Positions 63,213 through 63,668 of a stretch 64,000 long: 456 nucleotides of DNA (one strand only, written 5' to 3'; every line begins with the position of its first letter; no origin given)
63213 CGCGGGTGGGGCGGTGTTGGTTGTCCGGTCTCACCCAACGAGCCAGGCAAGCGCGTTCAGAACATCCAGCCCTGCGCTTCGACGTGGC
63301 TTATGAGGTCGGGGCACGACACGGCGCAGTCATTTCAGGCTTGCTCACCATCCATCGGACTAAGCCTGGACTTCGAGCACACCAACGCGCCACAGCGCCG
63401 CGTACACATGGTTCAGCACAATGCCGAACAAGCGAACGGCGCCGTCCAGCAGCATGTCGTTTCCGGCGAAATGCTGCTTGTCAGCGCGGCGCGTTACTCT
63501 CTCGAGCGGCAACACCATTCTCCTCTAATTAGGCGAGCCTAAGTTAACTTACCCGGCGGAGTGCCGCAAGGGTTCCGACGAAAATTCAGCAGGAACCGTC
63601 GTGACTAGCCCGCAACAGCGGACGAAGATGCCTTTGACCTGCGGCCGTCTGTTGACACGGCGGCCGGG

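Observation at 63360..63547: Hidden Rv1535-family microprotein under an IdeR-like iron box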

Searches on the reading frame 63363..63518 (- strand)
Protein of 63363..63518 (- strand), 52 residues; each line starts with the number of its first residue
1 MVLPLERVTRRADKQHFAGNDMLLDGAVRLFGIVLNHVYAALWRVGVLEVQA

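Call 5: search_protein_families(library=pfam, proteins=[window:63363-63518:-], max_evalue=10)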
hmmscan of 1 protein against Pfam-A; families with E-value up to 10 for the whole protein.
seq(52 aa): 0 families

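Call 6: search_protein_families(library=ncbifam, proteins=[window:63363-63518:-], max_evalue=10)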
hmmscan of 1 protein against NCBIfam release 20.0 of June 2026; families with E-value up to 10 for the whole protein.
seq(52 aa): 2 families
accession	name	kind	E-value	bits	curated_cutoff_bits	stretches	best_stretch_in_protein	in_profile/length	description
NF040652.1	Mbox_reg_Rv1535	equivalog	3.7e-16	59.9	62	1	6-52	31-77/77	Rv1535 family protein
NF040653.1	Rv1535_dom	domain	2.2e-12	46.9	33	1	21-52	1-32/32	Rv1535 domain-containing protein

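Call 9: find_homologous_proteins(query=window:63363-63518:-, max_evalue=0.01)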
Query seq(52 aa) (52 aa): 9 proteins with E <= 0.01 among 9 candidates.
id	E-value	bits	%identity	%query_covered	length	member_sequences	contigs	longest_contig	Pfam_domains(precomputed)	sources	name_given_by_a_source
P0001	1.6e-23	98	94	100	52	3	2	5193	-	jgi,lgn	jgi:hypothetical protein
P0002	4.9e-16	75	81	90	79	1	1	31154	-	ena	-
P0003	1.2e-15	74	81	90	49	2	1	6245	-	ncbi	-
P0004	1.2e-15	74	81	90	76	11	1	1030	-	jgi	jgi:hypothetical protein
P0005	1.2e-15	74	81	90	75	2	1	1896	-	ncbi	-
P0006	1.3e-15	74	83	88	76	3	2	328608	-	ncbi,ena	-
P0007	6.2e-15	71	76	96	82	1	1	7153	-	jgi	jgi:hypothetical protein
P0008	5.0e-14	69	79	90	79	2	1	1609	-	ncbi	-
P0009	8.5e-12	62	72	90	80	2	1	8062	-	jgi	jgi:hypothetical protein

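Call 12: find_encoding_contigs(protein=P0006, flank=3000, max_places=4)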
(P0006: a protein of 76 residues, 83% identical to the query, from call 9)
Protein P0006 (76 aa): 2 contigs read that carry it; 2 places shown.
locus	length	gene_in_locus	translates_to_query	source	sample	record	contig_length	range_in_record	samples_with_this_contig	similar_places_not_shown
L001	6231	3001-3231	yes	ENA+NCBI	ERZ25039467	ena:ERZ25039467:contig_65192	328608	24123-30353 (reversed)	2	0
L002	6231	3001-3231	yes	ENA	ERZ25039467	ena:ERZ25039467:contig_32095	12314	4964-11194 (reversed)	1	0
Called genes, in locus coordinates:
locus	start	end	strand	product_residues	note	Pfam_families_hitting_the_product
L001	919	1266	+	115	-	PF12823:DUF3817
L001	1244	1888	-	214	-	PF01725:Ham1p_like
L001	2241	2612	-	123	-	PF11964:SpoIIAA-like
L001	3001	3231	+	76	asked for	-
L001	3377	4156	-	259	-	PF01138:RNase_PH, PF03725:RNase_PH_C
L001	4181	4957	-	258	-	PF23023:Anti-Pycsar_Apyc1, PF00753:Lactamase_B (weak), PF12706:Lactamase_B_2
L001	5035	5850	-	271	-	PF01177:Asp_Glu_race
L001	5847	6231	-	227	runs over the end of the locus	PF01694:Rhomboid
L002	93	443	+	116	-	PF14528:LAGLIDADG_3 (weak)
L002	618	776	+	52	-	-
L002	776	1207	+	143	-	PF12823:DUF3817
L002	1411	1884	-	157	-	PF01725:Ham1p_like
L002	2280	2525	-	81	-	PF11964:SpoIIAA-like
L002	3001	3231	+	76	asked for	-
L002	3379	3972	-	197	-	PF01138:RNase_PH, PF03725:RNase_PH_C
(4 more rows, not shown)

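Call 13: find_encoding_contigs(protein=P0002, flank=3000, max_places=4)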
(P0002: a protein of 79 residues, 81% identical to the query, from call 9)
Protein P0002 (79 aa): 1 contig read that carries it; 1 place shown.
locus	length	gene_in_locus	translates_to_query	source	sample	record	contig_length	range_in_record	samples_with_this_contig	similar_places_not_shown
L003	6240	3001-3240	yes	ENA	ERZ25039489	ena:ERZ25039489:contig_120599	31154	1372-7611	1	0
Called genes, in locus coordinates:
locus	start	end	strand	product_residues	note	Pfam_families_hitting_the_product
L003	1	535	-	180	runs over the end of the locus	-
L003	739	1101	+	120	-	-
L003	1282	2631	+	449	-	PF00561:Abhydrolase_1, PF12146:Hydrolase_4, PF00211:Guanylate_cyc (faint)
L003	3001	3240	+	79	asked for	-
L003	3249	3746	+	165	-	PF00239:Resolvase, PF02796:HTH_7, PF13384:HTH_23 (weak)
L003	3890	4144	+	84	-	-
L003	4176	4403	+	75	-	-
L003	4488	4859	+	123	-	PF00872:Transposase_mut (weak)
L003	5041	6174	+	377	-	PF00296:Bac_luciferase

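Call 14: find_encoding_contigs(protein=P0001, flank=3000, max_places=4)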
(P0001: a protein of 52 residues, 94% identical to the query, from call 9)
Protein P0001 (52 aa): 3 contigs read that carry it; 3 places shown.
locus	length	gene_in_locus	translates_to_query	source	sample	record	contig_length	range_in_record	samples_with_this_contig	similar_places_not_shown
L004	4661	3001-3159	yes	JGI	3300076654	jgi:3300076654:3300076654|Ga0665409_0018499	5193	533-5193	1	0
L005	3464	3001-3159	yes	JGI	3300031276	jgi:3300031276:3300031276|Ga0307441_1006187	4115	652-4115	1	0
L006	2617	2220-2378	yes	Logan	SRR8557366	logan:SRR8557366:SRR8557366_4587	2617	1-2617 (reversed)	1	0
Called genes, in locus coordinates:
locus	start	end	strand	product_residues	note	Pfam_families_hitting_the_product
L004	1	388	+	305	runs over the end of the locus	?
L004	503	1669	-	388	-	PF01494:FAD_binding_3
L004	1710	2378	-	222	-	PF00440:TetR_N, PF13977:TetR_C_6, PF16925:TetR_C_13 (weak), PF17932:TetR_C_24 (weak), PF17935:TetR_C_27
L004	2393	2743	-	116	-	PF11964:SpoIIAA-like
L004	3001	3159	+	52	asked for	-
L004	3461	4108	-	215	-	PF00929:RNase_T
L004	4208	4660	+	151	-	?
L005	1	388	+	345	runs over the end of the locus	?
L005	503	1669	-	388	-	PF01494:FAD_binding_3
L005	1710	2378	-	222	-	PF00440:TetR_N, PF13977:TetR_C_6, PF16925:TetR_C_13 (weak), PF17932:TetR_C_24 (weak), PF17935:TetR_C_27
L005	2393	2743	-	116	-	PF11964:SpoIIAA-like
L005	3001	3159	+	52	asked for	-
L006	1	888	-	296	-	?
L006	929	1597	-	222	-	PF00440:TetR_N, PF13977:TetR_C_6, PF16925:TetR_C_13 (weak), PF17932:TetR_C_24 (weak), PF17935:TetR_C_27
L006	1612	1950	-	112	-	PF11964:SpoIIAA-like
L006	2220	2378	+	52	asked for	-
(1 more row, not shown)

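Call 20: find_related_loci(query=A1, collection=genome_contigs, flank=3000)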
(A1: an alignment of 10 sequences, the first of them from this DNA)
Query A1 (52 aa) in genome_contigs; peptide patterns used: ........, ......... (x = any residue, [..] = any of these).
155 stretches matched a pattern; 107 encode a relative of the query (tblastn E <= 1e-3); the best 80 are kept; 80 distinct loci.
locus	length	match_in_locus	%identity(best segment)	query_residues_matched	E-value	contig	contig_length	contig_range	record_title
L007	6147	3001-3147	80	4-52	1e-21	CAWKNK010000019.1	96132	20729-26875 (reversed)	MAG: uncultured Actinomycetota bacterium isolate MFD00991.bin.1.137 genome assembly, contig: contig_67434, whole genome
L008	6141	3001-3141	72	6-52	2e-18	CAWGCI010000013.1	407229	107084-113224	MAG: uncultured Actinomycetota bacterium isolate MFD06435.bin.2.126 genome assembly, contig: contig_60387, whole genome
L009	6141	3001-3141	64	6-52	3e-16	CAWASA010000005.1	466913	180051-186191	MAG: uncultured Actinomycetota bacterium isolate MFD02416.bin.2.246 genome assembly, contig: contig_16556, whole genome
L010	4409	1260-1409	64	4-52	3e-16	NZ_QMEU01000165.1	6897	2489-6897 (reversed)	Mycobacterium colombiense strain GF76 contig_165_length_6897_depth_0.80x, whole genome shotgun sequence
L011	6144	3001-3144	65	6-52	5e-16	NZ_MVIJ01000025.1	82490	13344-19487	Mycobacterium scrofulaceum strain DSM 43992 NODE_25_length_82490_cov_44.4039, whole genome shotgun sequence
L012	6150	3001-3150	64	4-52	9e-16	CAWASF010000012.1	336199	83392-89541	MAG: uncultured Actinomycetota bacterium isolate MFD02579.bin.1.106 genome assembly, contig: contig_29758, whole genome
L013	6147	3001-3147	57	4-52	1e-15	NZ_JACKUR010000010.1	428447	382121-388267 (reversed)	Mycobacterium paraffinicum strain DSM 44181 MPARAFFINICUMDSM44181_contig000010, whole genome shotgun sequence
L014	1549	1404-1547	67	6-52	1e-15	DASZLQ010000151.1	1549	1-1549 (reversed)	MAG TPA_asm: Mycobacterium sp. isolate SMAG_U5869 k141_4983116, whole genome shotgun sequence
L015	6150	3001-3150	62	4-52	2e-15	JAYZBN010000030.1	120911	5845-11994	MAG: Actinomycetota bacterium isolate XB_MAG1207 DB_MAG1207_0030, whole genome shotgun sequence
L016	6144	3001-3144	65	6-52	2e-15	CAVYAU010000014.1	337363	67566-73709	MAG: uncultured Actinomycetota bacterium isolate MFD03044.bin.1.95 genome assembly, contig: contig_23655, whole genome s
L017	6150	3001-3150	60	4-52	2e-15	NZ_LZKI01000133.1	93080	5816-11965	Mycobacterium colombiense strain E1334 contig_40, whole genome shotgun sequence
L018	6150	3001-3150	56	3-52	2e-15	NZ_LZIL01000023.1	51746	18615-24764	Mycobacterium sp. 852014-52450_SCH5900713 contig_3, whole genome shotgun sequence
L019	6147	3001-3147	55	4-52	3e-15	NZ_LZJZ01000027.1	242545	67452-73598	Mycobacterium sp. E2733 contig_122, whole genome shotgun sequence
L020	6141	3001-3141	60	6-52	4e-15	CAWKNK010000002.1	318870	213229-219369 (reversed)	MAG: uncultured Actinomycetota bacterium isolate MFD00991.bin.1.137 genome assembly, contig: contig_14611, whole genome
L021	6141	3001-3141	57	6-52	3e-15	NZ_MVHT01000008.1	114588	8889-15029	Mycobacterium intermedium strain DSM 44049 NODE_8_length_114588_cov_27.808, whole genome shotgun sequence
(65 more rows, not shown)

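Call 38: find_related_loci(query=A3, collection=metagenome_contigs, flank=2500)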
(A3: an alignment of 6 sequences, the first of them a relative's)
Query A3 (76 aa) in metagenome_contigs; peptide patterns used: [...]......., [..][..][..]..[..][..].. (x = any residue, [..] = any of these).
342 stretches matched a pattern; 96 encode a relative of the query (tblastn E <= 1e-3); the best 80 are kept; 80 distinct loci.
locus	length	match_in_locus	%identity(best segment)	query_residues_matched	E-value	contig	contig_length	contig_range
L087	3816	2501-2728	96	1-76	2e-44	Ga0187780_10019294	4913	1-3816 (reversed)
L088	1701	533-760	96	1-76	5e-45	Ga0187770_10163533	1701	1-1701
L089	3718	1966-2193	96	1-76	2e-44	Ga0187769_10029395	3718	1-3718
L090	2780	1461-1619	85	25-76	3e-25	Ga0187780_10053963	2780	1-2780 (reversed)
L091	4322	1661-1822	78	24-76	1e-23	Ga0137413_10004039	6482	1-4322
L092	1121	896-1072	73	19-76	4e-23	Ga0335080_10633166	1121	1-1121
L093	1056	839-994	81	26-76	5e-23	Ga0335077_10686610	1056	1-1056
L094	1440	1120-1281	76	24-76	5e-22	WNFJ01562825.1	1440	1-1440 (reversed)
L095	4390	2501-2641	83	30-76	6e-22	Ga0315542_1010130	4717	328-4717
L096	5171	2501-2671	70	19-74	2e-21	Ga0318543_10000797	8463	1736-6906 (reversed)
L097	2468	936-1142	62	9-76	6e-21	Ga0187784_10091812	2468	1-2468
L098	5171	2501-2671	68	19-74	5e-21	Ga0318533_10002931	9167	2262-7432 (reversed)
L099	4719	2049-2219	68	19-74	5e-21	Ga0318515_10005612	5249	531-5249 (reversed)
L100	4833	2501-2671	68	19-74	5e-21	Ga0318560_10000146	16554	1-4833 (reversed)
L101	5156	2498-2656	72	25-76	8e-21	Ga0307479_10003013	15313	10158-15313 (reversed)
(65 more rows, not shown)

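Call 46: predict_structure(alignment_id=A1)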
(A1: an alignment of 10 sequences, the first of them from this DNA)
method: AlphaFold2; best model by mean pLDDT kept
length: 52 residues; sequences in the alignment: 10
mean_pLDDT: 71.3   pTM: 0.36
mean pLDDT of the five models: 71.3, 70.0, 69.0, 68.8, 66.7
residues with pLDDT >= 90: 8; 70-90: 17; 50-70: 25; < 50: 2
segments of 3 or more residues with pLDDT < 50: none
pLDDT, mean of each block of 10 residues (from residue 1): 53 56 83 91 76 55
secondary structure, 60 per line:
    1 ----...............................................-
elements in order: H5-51

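Call 47: search_protein_representatives(alignment_id=A1)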
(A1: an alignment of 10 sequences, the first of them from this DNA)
Query: 10 sequences, 73 profile positions. Proteins with E-value up to 0.001 (for the whole library): 32; up to 1e-10: 11; up to 1e-30: 0. The best 32 are listed.
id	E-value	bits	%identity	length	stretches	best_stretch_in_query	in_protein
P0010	7.0e-30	119.4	-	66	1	13-73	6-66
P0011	2.5e-22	95.2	-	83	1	6-73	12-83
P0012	2.2e-20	89.0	-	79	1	8-73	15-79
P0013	1.6e-17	79.7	-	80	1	22-73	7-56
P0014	4.9e-14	68.6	-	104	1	8-73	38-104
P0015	1.3e-13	67.2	-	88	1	19-73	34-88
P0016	3.1e-13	66.0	-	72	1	12-73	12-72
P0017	6.2e-13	65.1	-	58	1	39-73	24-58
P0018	2.9e-12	62.9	-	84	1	6-73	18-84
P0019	3.9e-12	62.5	-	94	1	12-72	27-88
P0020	6.8e-11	58.5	-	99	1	23-71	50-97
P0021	2.7e-10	56.6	-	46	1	30-73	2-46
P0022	5.0e-10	55.7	-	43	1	36-71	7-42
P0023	5.2e-09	52.5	-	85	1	19-73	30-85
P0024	7.8e-09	51.9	-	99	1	20-71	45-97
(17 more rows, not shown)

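Call 50: search_protein_families(library=pfam, alignment_id=A4, max_evalue=10)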
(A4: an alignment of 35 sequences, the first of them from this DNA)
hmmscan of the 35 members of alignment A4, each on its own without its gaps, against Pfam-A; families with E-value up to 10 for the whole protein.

A. member 1, seq(52 aa): 0 families

B. families by the number of members that match (of 35 scanned): 4 families
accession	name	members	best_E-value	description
PF01887.21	SAM_HAT_N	1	1.1e-07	SAM hydroxide adenosyltransferase N-terminal domain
PF05962.17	HutD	1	0.16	HutD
PF20771.2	FAM171A1-2-B_C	1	0.16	FAM171A1/A2/B C-terminal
PF00695.24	vMSA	1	0.2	Major surface antigen from hepadnavirus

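Call 51: search_solved_structures(query=A4, max_evalue=10, show_alignments=3)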
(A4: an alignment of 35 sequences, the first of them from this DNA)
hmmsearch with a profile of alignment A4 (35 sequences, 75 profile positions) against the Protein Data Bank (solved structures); distinct sequences matched with E-value up to 10: 0.

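Call 67: find_encoding_contigs(protein=P0009, flank=2500, max_places=3)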
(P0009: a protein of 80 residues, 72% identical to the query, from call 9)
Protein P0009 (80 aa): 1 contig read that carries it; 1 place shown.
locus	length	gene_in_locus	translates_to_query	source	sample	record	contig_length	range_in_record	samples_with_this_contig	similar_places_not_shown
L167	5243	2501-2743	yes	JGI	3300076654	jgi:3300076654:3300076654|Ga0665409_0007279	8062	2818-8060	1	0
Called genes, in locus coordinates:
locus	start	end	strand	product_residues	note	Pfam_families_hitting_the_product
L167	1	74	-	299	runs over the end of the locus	PF08021:FAD_binding_9, PF04954:SIP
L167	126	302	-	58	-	-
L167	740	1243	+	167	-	-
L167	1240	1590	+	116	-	PF12823:DUF3817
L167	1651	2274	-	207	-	PF01725:Ham1p_like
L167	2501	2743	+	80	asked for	-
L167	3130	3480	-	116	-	PF11964:SpoIIAA-like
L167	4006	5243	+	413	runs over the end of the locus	?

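Call 69: find_encoding_contigs(protein=P0010, flank=2500, max_places=3)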
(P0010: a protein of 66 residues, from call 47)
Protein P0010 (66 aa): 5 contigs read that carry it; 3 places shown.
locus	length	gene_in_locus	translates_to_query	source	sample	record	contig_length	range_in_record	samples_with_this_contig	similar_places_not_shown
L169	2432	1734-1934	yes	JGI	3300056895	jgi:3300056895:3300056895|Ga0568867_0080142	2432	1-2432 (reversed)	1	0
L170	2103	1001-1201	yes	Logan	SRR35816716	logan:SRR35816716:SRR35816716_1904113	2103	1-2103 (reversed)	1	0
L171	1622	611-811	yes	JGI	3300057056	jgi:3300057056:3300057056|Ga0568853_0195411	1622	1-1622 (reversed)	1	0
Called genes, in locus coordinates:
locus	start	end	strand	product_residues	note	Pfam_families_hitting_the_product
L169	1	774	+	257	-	?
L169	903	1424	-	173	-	PF04075:F420H2_quin_red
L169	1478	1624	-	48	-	-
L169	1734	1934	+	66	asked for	-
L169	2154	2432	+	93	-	?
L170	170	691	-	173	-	PF04075:F420H2_quin_red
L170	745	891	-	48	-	-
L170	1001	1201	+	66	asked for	-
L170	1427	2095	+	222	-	PF00730:HhH-GPD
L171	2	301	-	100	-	?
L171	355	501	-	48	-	-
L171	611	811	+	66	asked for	-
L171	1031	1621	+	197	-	?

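Call 70: find_encoding_contigs(protein=P0003, flank=2500, max_places=3)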
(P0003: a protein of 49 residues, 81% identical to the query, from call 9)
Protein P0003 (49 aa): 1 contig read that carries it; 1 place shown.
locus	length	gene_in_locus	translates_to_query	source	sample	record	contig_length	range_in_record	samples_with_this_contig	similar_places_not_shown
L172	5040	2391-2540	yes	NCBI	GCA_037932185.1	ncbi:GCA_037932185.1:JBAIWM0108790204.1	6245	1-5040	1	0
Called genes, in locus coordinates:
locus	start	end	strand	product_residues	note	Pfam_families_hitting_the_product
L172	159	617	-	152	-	PF19457:DUF5994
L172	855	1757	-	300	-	PF01841:Transglut_core, PF04473:DUF553 (weak)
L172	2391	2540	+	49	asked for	-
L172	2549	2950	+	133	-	PF09360:zf-CDGSH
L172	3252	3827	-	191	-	-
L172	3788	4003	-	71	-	PF26826:Phage_gp51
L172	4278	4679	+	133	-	-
